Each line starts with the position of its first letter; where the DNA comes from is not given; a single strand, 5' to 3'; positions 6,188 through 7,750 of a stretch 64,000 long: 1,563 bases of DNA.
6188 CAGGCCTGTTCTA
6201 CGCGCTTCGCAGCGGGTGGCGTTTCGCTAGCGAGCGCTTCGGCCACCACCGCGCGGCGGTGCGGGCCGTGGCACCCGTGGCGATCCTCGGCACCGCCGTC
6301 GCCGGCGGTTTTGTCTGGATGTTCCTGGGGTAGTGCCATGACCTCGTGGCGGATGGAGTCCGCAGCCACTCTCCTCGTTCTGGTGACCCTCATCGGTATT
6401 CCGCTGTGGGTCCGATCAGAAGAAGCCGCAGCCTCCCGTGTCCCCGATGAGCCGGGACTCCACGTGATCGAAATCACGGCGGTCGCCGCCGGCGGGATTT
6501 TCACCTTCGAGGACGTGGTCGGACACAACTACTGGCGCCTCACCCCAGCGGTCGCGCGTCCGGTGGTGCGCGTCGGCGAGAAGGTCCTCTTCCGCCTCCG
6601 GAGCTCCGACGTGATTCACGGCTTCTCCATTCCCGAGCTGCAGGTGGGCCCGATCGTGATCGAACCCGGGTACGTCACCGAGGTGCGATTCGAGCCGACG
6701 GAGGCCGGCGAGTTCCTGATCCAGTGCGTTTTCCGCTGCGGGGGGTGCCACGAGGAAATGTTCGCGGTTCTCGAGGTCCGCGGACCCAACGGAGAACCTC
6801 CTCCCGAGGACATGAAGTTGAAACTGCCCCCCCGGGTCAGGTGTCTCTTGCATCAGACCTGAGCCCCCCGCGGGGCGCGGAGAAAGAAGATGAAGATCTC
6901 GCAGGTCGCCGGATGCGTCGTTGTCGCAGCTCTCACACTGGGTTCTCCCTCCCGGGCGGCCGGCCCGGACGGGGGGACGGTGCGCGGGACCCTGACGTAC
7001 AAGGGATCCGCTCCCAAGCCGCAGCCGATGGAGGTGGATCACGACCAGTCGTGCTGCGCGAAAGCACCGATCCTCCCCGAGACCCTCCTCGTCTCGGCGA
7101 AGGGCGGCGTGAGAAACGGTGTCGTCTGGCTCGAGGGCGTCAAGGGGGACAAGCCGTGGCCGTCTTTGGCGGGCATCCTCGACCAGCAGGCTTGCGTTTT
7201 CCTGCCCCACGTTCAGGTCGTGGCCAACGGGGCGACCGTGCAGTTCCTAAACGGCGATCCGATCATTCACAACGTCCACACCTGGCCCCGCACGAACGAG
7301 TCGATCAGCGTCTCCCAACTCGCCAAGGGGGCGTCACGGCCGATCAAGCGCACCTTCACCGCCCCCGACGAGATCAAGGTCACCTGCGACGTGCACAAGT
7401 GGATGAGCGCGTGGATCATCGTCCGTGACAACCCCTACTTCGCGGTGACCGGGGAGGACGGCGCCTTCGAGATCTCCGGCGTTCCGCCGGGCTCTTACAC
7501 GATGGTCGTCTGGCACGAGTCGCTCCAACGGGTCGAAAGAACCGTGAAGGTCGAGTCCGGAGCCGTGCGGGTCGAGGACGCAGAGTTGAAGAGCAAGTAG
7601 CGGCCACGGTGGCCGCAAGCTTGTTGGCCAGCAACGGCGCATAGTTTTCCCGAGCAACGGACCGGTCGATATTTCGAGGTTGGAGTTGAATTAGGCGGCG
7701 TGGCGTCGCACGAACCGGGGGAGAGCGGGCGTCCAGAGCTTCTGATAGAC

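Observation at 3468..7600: Operon of two complete CuA cupredoxins, a NapH/CcoG-like membrane polyferredoxin, a dihaem cytochrome c and a blue-copper protein, with no oxidase or N2O-reductase catalytic subunit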

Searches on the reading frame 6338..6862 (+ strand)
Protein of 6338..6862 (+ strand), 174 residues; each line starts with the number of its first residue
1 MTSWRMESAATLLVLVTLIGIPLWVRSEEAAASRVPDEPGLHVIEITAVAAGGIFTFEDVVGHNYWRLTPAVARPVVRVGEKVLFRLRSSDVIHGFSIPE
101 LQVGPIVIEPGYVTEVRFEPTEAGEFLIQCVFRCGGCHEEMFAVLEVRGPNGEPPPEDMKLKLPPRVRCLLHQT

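Call 3: search_protein_families(library=pfam, proteins=[window:6338-6862:+], max_evalue=0.01)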
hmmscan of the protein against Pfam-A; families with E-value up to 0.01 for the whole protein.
window:6338-6862:+ (174 aa): 1 family
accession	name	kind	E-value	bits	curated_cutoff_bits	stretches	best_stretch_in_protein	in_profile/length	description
PF00116.26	COX2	-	1e-07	32.3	22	1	67-146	40-118/120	Cytochrome C oxidase subunit II, periplasmic domain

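Call 4: search_protein_families(library=ncbifam, proteins=[window:6338-6862:+], max_evalue=0.01)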
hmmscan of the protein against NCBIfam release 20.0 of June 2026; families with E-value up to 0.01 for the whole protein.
window:6338-6862:+ (174 aa): 4 families
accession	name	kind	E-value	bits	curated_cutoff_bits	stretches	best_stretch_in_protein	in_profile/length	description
TIGR02866.1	CoxB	equivalog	6.6e-13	48.7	147.7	1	11-147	61-191/202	cytochrome c oxidase subunit II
NF050117.1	aa3_CtaC_Actin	exception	8.9e-10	38.2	250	1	76-144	162-229/244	aa3-type cytochrome oxidase subunit II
TIGR04246.1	nitrous_NosZ_Gp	equivalog_domain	9.3e-08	30.8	625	1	68-147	496-576/578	Sec-dependent nitrous-oxide reductase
NF052460.1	L-NosZ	equivalog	0.0091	14.5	700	0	89-146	419-477/480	clade III lactonase-type nitrous-oxide reductase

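Call 47: search_solved_structures(query=window:6338-6862:+, max_evalue=1, show_alignments=2)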
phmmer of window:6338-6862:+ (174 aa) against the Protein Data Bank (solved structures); distinct sequences matched with E-value up to 1: 51.
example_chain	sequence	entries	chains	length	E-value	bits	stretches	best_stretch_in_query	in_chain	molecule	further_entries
6pty_A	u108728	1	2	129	7.9e-09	38.7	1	66-147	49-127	Cytochrome c oxidase subunit 2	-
2lln_A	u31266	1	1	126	3.4e-08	36.6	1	77-147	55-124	Cytochrome c oxidase subunit 2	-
6ptt_A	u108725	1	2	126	3.8e-08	36.5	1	66-147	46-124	Cytochrome c oxidase subunit 2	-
2cua_A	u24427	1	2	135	4e-08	36.4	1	77-147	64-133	PROTEIN (CUA)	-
2fwl_B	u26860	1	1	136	4.1e-08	36.4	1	77-147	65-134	Cytochrome c oxidase subunit II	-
3eh3_B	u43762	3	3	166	8.8e-08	35.3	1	77-147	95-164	Cytochrome c oxidase subunit 2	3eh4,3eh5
3s33_B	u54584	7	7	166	8.8e-08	35.3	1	77-147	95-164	Cytochrome c oxidase subunit 2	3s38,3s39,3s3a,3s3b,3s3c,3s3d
2qpe_B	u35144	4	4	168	9.1e-08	35.2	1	77-147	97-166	Cytochrome c oxidase subunit 2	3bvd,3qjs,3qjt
1ehk_B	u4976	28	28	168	9.1e-08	35.2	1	77-147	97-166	BA3-TYPE CYTOCHROME-C OXIDASE | Cytochrome c oxidase polypeptide II | Cytochrome c oxidase subunit 2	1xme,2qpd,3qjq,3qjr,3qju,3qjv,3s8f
1qle_B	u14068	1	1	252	3.7e-06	30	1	73-145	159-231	CYTOCHROME C OXIDASE POLYPEPTIDE II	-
1ar1_B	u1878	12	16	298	5.3e-06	29.5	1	73-145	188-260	CYTOCHROME C OXIDASE | Cytochrome c oxidase subunit 2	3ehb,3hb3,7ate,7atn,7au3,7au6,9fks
2yev_B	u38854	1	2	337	5.6e-06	29.4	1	76-142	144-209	CYTOCHROME C OXIDASE SUBUNIT 2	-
4w9z_A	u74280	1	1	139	2.3e-05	27.4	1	52-143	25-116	Cytochrome c oxidase subunit 2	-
5u7n_A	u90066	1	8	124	0.00018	24.5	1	77-131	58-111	Cytochrome c oxidase subunit 2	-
7rh6_Q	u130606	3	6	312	0.00035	23.5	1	76-151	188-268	Cytochrome aa3 subunit 2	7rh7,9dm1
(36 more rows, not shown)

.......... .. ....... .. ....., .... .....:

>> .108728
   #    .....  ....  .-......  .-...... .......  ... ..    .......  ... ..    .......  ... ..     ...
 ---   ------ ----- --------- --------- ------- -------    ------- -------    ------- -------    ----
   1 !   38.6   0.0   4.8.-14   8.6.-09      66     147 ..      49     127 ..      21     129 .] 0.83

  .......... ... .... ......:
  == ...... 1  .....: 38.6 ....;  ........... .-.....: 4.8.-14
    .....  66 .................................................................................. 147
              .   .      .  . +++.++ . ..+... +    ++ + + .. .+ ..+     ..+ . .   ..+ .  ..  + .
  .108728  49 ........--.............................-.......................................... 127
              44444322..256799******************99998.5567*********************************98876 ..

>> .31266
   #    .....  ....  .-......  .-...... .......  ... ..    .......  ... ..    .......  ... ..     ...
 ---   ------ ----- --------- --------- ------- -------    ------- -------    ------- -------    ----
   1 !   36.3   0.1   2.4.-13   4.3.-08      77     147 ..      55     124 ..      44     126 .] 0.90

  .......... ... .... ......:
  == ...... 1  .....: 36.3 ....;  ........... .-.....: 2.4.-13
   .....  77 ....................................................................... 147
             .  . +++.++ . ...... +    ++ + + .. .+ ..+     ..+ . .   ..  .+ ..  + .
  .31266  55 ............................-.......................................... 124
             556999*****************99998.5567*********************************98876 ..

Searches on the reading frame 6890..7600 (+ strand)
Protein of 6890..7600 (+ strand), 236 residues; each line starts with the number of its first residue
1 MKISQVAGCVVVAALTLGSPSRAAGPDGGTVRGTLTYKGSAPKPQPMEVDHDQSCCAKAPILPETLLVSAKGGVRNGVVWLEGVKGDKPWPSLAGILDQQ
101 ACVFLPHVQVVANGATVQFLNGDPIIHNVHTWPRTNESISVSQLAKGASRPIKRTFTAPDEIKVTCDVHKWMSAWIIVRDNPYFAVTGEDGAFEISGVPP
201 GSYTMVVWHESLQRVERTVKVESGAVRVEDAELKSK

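Call 3: search_protein_families(library=pfam, proteins=[window:6890-7600:+], max_evalue=0.01)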
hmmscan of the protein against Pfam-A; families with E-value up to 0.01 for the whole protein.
window:6890-7600:+ (236 aa): 4 families
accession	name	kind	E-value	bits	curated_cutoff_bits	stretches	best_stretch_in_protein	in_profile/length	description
PF13620.12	CarboxypepD_reg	-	1.6e-07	32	32.3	1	183-233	30-81/82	Carboxypeptidase regulatory-like domain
PF14686.12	fn3_3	-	1.7e-06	28.2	24.4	1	168-225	15-71/75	Polysaccharide lyase family 4, domain II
PF13715.12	CarbopepD_reg_2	-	4e-05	24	32.2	1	176-227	19-70/88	CarboxypepD_reg-like domain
PF09430.16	EMC7_beta-sandw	-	0.0027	18.4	26.6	1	180-222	16-60/122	ER membrane protein complex subunit 7, beta-sandwich domain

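Call 4: search_protein_families(library=ncbifam, proteins=[window:6890-7600:+], max_evalue=0.01)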
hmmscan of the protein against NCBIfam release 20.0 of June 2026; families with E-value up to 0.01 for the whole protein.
window:6890-7600:+ (236 aa): 0 families
